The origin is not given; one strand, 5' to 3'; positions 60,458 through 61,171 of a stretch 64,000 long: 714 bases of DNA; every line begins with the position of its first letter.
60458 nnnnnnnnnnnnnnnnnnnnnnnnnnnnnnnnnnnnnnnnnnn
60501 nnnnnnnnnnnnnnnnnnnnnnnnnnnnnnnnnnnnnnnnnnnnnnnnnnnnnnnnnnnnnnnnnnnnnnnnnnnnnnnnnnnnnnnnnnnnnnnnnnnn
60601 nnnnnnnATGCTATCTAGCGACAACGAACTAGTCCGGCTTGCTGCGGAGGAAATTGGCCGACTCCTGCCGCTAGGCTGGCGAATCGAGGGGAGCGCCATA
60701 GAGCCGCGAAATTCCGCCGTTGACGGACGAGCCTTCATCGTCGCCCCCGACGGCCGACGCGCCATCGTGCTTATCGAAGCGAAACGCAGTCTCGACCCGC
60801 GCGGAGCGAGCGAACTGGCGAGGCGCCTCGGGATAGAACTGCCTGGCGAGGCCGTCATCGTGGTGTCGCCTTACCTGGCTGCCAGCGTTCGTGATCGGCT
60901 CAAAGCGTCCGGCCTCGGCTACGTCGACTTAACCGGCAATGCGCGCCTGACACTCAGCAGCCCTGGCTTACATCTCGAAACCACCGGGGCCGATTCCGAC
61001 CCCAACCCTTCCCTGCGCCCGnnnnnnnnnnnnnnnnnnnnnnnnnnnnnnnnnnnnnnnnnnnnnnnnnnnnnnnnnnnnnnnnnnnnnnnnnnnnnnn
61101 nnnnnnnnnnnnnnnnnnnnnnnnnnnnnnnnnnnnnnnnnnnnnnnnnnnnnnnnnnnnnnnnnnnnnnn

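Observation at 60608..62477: AbiEi/AbiEii-like two-gene module whose first gene carries a PD-(D/E)xK-like N-terminus plus a wHTH.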

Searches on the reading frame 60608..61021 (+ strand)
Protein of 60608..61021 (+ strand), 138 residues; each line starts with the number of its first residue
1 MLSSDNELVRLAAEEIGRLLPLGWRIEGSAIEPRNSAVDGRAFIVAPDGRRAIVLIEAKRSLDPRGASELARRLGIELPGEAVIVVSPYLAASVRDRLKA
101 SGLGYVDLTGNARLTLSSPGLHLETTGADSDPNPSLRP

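Call 32: predict_structure(alignment_id=A3)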
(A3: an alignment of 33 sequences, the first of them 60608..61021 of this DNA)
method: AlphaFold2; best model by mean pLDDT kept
length: 138 residues; sequences in the alignment: 33
mean_pLDDT: 89.6   pTM: 0.84
mean pLDDT of the five models: 89.6, 88.2, 87.2, 86.3, 85.5
residues with pLDDT >= 90: 103; 70-90: 23; 50-70: 10; < 50: 2
segments of 3 or more residues with pLDDT < 50: none
pLDDT, mean of each block of 10 residues (from residue 1): 72 92 92 89 96 95 94 91 94 95 93 93 88 65
secondary structure, 60 per line:
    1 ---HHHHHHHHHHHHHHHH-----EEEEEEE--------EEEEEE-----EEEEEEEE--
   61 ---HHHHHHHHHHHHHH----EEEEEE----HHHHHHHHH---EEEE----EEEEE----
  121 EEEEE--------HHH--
elements in order: H4-19 E25-31 E40-45 E51-58 H64-77 E82-87 H92-100 E104-107 E112-116 E121-125

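Call 47: fold_search(model_id=the predicted structure, library=pdb)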
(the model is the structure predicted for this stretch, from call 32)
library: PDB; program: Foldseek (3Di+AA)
matches with E <= 10: 1288; with E <= 0.001: 5
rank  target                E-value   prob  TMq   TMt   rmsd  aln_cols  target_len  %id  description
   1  5gkj_B                3.4e-05  1.00  0.44  0.30   5.0       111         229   21  Structure of EndoMS in apo form (released 2016-11-02)
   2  5gke_A                1.3e-04  1.00  0.43  0.29   5.1       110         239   22  Structure of EndoMS-dsDNA1 complex (released 2016-11-02)
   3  2vld_A                1.4e-04  1.00  0.47  0.31   4.8       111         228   27  crystal structure of a repair endonuclease from Pyrococcus abyssi (released 2009-05-19)
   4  2vld_B                2.9e-04  1.00  0.46  0.31   4.9       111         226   26  crystal structure of a repair endonuclease from Pyrococcus abyssi (released 2009-05-19)
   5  5gkj_A                8.7e-04  1.00  0.40  0.29   7.9       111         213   22  Structure of EndoMS in apo form (released 2016-11-02)
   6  4f0p_B                1.4e-03  1.00  0.52  0.19   3.9       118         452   15  MspJI Restriction Endonuclease - P31 Form (released 2012-08-08)
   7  4f0q_D                5.0e-03  1.00  0.50  0.19   3.6       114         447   17  MspJI Restriction Endonuclease - P21 Form (released 2012-08-08)
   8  4f0p_A                6.0e-03  1.00  0.51  0.18   3.5       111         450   18  MspJI Restriction Endonuclease - P31 Form (released 2012-08-08)
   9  7e8r                  8.9e-03  0.75  0.30  0.17   6.9       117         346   14  EcoT38I restriction endonuclease (released 2022-03-02)
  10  4f0p_C                1.3e-02  0.97  0.48  0.18   4.4       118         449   16  MspJI Restriction Endonuclease - P31 Form (released 2012-08-08)
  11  6mag_A                3.0e-02  0.54  0.24  0.13  12.4        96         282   20  native BbvCI B2 dimer in space group C222 (released 2018-11-14)
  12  4gyq_A                3.9e-02  0.60  0.29  0.19   9.8        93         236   14  Crystal Structure of New Delhi Metallo-beta-Lactamase-1 D223A mutant from Klebsiella pneumoniae (released 2012-09-26)
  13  2p14                  4.2e-02  0.69  0.35  0.29   6.3       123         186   10  Crystal structure of small subunit (R.BspD6I2) of the heterodimeric restriction endonuclease R.BspD6I (released 2008-03-11)
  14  3vm8_A                4.2e-02  0.38  0.30  0.24  13.4       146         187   11  Crystal structure of the human APOBEC3C having HIV-1 Vif-binding interface (released 2012-10-03)
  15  8q3y_A                4.5e-02  0.44  0.31  0.12   9.6       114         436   13  Crystal structure of apo Can2 from Thermoanaerobacter brockii (released 2023-11-22)
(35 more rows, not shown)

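Call 69: search_protein_representatives(alignment_id=A3)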
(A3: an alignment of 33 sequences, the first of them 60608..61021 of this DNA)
Query: 33 sequences, 138 profile positions. Proteins with E-value up to 0.001 (for the whole library): 1531; up to 1e-10: 676; up to 1e-30: 32. The best 150 are listed.
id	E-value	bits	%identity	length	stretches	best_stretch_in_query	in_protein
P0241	5.1e-49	182.1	-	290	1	3-138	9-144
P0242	7.1e-46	171.9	-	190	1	3-138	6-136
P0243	1.1e-45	171.2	-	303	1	3-138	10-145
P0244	1.1e-45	171.2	-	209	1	1-138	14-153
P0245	3.8e-45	169.5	-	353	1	1-138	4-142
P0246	3.1e-41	156.8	-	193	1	1-138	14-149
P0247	9.2e-39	148.8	-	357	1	3-138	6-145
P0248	5.1e-38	146.4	-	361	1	7-137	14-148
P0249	1.1e-37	145.4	-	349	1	6-136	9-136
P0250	2.4e-37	144.3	-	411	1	1-138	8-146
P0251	1.9e-36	141.3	-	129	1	8-129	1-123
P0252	3.4e-36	140.5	-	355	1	3-134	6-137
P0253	7.5e-36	139.4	-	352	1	6-138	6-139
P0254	8.3e-36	139.3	-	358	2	7-138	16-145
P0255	1.4e-35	138.6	-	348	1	1-138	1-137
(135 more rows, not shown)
